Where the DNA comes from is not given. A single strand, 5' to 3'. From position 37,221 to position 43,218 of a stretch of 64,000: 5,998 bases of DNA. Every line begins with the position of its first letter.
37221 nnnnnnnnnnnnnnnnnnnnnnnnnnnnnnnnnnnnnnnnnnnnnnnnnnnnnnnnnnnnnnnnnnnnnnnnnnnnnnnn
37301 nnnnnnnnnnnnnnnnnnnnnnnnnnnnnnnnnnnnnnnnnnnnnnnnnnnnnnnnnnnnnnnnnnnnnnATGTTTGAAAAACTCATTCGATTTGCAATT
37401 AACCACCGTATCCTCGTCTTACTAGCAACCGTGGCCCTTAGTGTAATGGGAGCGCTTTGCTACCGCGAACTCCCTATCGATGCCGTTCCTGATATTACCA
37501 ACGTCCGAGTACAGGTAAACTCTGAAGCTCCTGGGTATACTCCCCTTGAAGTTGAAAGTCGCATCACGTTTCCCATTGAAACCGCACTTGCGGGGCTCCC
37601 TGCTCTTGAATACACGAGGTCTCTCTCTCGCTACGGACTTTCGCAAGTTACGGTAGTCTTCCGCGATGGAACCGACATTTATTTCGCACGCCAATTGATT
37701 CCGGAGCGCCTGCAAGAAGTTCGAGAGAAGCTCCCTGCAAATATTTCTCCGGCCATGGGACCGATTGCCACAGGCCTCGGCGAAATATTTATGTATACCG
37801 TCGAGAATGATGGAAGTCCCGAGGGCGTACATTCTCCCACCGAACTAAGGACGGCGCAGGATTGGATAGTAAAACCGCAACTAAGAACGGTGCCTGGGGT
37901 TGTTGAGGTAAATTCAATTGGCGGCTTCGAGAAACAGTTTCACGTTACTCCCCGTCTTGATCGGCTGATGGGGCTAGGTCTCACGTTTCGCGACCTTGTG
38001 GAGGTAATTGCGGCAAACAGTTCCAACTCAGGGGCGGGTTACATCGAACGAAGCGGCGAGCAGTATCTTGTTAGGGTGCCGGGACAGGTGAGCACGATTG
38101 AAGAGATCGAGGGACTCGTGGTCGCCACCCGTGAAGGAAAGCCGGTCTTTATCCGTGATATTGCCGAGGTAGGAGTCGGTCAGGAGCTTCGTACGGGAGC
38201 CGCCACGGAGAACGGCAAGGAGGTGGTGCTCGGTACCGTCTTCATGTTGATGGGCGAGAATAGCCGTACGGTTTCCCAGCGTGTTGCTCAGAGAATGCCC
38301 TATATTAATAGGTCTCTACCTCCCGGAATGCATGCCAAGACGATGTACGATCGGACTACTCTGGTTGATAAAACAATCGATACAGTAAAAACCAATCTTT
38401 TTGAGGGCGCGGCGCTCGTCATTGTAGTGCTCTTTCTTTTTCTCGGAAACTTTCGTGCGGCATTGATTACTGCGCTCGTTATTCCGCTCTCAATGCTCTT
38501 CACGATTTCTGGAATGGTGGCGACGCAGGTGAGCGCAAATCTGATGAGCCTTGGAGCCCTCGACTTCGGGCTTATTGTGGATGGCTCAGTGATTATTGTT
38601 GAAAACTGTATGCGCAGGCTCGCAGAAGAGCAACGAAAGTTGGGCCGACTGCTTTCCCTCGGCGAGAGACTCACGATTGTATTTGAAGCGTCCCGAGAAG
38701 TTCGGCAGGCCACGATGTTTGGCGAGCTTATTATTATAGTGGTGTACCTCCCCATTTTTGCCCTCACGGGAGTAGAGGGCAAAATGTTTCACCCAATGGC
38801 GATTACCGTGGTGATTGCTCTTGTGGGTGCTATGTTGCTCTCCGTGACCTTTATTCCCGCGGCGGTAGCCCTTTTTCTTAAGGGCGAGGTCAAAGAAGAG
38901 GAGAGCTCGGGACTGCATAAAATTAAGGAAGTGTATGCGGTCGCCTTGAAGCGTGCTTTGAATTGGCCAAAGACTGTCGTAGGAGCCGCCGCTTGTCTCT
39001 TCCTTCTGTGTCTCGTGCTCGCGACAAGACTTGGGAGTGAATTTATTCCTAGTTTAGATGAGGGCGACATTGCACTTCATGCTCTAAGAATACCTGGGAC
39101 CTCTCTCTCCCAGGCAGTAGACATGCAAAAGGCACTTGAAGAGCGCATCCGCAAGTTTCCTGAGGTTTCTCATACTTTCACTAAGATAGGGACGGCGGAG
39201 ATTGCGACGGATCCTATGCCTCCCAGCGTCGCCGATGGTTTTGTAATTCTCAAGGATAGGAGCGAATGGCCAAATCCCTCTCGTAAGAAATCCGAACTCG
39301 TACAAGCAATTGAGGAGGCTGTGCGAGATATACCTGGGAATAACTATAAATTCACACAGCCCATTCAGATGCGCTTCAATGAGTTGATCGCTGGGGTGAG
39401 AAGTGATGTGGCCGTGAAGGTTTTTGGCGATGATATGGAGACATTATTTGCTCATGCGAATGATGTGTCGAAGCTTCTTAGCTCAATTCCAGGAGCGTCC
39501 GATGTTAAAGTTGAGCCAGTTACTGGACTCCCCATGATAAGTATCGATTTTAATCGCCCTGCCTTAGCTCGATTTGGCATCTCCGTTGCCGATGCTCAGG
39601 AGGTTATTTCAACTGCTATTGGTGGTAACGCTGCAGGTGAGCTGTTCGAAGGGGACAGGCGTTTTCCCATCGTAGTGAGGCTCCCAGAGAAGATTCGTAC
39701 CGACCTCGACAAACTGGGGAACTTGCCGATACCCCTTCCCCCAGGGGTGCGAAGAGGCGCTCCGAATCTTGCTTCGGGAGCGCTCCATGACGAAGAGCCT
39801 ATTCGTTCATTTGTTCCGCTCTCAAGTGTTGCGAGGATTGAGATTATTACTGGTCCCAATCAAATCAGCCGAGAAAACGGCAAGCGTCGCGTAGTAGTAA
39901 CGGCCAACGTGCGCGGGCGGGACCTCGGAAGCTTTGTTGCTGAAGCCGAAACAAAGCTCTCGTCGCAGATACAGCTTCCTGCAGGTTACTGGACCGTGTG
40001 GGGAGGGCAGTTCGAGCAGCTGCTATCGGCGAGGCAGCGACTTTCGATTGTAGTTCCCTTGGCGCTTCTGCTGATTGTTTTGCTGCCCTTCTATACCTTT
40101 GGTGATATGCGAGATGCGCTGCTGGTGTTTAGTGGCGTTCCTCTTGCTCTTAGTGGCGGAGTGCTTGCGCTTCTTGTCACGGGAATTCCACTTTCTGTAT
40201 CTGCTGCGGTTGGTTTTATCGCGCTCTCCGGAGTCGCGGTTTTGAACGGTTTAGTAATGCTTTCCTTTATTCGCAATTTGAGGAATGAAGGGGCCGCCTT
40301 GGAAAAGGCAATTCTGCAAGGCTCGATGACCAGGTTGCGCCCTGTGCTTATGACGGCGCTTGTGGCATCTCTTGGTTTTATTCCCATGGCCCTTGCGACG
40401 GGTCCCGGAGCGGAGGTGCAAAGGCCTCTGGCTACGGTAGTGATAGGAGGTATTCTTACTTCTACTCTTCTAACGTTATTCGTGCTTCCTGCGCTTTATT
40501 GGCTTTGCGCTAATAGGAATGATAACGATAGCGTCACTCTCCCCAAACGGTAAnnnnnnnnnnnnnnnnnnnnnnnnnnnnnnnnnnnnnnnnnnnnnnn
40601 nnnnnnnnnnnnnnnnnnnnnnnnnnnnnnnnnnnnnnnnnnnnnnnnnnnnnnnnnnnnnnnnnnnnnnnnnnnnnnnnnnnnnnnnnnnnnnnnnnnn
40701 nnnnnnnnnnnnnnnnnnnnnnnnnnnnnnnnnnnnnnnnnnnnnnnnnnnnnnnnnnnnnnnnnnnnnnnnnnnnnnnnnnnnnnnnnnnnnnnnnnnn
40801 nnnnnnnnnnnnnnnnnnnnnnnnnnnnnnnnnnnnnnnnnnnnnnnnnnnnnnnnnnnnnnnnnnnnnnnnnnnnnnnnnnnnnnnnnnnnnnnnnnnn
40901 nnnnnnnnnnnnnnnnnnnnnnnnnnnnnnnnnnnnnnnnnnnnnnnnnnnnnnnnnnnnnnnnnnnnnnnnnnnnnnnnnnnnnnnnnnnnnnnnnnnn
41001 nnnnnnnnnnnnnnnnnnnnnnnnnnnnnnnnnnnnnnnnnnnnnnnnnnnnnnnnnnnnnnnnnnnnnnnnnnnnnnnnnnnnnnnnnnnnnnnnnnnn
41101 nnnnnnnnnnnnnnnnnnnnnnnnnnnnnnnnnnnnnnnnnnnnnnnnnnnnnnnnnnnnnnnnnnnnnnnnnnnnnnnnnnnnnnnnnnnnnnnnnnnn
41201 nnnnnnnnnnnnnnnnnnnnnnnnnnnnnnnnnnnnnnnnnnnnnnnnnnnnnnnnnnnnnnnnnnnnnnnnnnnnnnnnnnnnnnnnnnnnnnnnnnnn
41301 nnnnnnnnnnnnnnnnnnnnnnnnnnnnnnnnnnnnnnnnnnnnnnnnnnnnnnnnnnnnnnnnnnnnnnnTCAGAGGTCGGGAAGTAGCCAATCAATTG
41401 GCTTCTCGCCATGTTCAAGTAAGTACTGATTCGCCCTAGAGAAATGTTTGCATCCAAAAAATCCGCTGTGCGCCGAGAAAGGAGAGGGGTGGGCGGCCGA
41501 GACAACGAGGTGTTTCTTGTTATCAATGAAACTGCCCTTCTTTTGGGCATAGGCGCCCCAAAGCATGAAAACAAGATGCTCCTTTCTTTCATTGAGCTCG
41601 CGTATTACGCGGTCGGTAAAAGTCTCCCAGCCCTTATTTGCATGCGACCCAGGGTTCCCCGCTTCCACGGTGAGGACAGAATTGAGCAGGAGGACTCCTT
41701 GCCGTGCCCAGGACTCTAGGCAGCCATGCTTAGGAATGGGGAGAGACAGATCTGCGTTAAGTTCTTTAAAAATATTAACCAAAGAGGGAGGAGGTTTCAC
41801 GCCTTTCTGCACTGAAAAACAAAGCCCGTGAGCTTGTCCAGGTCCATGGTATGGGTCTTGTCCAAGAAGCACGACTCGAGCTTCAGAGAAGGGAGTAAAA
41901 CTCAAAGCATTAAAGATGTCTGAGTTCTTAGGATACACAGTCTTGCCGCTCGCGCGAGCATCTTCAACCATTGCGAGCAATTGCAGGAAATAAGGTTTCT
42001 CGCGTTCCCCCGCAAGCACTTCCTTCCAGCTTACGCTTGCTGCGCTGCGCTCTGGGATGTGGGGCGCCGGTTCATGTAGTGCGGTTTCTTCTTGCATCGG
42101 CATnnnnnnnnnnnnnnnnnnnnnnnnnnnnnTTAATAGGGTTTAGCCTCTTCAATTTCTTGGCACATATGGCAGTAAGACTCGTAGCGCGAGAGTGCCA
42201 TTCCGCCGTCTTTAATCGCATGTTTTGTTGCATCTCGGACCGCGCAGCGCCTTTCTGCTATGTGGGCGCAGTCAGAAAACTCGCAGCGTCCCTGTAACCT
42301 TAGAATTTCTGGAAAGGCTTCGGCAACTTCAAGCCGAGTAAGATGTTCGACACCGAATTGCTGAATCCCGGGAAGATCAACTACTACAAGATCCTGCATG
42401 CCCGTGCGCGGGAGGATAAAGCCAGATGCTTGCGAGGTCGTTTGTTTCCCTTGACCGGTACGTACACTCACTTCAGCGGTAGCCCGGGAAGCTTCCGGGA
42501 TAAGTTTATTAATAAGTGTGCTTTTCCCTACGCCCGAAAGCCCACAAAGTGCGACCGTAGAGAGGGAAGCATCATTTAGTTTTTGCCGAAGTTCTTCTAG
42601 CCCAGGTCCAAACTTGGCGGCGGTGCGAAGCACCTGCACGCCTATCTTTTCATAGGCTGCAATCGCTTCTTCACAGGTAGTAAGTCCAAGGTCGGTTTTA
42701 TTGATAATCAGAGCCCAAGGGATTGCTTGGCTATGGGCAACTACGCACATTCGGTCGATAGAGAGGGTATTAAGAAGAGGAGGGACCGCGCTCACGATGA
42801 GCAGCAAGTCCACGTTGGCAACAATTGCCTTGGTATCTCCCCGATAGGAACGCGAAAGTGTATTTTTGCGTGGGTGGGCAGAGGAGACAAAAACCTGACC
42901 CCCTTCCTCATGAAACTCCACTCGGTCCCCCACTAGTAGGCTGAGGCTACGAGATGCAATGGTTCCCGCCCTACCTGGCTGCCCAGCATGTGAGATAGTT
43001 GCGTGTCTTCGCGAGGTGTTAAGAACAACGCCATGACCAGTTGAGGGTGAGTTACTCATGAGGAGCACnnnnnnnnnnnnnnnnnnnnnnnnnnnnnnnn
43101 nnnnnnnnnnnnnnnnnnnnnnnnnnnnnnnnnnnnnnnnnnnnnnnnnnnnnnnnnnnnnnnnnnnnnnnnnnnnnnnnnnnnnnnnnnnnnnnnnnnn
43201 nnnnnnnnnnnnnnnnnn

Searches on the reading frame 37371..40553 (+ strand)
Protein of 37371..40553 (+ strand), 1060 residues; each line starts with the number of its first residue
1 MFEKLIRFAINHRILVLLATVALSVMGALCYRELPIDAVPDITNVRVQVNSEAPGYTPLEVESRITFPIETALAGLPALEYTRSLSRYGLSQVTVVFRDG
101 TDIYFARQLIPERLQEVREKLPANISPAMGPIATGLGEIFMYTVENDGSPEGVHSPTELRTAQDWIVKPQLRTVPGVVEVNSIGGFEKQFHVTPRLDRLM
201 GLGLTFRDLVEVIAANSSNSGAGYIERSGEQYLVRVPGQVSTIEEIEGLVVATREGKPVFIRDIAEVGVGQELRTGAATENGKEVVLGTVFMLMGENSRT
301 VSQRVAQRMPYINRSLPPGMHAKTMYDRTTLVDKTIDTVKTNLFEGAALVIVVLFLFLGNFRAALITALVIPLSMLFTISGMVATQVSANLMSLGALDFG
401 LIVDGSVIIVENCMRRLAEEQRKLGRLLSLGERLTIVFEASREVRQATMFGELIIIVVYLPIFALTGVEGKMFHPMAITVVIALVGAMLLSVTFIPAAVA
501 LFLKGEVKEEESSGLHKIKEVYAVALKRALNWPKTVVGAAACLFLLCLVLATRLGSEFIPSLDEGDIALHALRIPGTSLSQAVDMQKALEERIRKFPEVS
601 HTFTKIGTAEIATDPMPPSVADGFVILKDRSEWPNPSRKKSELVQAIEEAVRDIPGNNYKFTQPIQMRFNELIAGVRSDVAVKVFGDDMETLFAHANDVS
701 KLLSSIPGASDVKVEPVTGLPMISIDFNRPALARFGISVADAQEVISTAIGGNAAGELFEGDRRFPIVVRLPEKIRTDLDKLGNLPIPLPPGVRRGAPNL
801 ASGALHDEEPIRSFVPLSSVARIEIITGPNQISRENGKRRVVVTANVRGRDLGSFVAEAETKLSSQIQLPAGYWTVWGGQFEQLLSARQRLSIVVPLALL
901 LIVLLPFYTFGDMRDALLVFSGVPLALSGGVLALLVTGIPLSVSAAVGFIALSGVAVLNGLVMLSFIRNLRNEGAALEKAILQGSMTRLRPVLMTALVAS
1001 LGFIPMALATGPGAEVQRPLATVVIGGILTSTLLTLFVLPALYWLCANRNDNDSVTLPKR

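Call 13: search_protein_families(library=pfam, proteins=[window:37371-40553:+], max_evalue=0.001)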
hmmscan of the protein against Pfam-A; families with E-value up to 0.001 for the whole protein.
window:37371-40553:+ (1060 aa): 1 family
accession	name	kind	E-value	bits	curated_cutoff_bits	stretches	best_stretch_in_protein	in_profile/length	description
PF00873.25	ACR_tran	-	0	1106.5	28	1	6-1045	2-1019/1021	AcrB/AcrD/AcrF family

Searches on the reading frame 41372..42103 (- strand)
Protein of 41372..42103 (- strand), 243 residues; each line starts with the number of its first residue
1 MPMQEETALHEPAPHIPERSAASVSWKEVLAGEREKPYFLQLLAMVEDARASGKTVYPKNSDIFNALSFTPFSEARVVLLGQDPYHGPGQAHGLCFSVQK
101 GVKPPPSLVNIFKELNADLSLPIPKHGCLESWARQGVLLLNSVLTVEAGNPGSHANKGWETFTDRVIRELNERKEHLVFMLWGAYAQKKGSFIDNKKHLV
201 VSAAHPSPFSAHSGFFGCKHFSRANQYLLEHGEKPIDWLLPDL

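Call 13: search_protein_families(library=pfam, proteins=[window:41372-42103:-], max_evalue=0.001)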
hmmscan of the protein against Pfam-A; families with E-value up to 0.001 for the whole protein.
window:41372-42103:- (243 aa): 1 family
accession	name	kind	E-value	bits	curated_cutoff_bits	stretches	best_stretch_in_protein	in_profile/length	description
PF03167.25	UDG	-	1.6e-18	67.5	24.3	1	70-228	4-140/141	Uracil DNA glycosylase superfamily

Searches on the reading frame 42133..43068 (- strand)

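Call 13: search_protein_families(library=pfam, proteins=[window:42133-43068:-], max_evalue=0.001)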
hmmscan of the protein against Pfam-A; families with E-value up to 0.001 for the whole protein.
window:42133-43068:- (311 aa): 3 families
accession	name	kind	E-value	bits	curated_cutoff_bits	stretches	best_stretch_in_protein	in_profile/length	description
PF03193.22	RsgA_GTPase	-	8.4e-41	140.1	30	1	65-240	2-173/174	RsgA GTPase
PF01926.29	MMR_HSR1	-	6.2e-09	36.4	21.9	1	171-252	1-70/113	50S ribosome-binding GTPase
PF02421.24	FeoB_N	-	0.00038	20.5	27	0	171-237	2-59/156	Ferrous iron transport protein B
